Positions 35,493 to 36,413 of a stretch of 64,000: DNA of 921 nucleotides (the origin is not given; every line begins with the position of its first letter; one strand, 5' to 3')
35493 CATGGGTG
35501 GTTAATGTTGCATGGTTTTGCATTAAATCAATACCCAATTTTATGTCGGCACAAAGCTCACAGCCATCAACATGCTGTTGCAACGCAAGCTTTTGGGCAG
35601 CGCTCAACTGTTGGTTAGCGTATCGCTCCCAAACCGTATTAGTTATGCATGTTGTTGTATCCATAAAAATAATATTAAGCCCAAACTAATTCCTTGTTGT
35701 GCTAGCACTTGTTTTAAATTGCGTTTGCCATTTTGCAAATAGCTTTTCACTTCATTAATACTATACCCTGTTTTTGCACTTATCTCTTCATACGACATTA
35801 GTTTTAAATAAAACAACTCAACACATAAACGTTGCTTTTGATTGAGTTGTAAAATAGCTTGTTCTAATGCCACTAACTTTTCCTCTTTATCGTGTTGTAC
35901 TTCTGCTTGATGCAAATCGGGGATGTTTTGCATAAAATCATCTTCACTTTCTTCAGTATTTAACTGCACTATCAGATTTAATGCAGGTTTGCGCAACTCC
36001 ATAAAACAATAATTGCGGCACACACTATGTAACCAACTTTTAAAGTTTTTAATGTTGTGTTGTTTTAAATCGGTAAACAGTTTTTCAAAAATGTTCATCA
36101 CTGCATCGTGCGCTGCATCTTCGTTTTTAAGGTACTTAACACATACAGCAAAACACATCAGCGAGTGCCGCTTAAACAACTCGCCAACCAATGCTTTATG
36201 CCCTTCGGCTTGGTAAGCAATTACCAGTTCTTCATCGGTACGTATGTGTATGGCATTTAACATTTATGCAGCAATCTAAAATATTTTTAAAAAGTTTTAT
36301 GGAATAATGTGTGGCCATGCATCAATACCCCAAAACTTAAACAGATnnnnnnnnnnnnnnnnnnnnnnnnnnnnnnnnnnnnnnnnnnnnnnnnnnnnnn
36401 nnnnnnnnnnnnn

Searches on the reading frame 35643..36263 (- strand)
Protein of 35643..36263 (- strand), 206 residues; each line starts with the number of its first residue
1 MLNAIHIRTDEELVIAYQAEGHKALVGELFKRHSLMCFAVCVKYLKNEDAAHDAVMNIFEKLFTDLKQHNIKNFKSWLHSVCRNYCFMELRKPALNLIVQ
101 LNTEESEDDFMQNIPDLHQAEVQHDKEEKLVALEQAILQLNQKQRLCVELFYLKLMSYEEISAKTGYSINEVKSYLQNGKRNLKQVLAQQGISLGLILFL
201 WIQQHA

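Call 58: search_protein_families(library=pfam, proteins=[window:35643-36263:-], max_evalue=0.0001)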
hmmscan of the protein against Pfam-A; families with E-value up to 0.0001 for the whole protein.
window:35643-36263:- (206 aa): 3 families
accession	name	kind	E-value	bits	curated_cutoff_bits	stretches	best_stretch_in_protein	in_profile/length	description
PF08281.18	Sigma70_r4_2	-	2.2e-11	43.6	25.7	1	131-183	2-54/54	Sigma-70, region 4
PF04542.20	Sigma70_r2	-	9.1e-07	29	24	1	29-92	1-67/71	Sigma-70 region 2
PF04545.22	Sigma70_r4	-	3.1e-05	23.8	24.1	1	136-184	1-49/50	Sigma-70, region 4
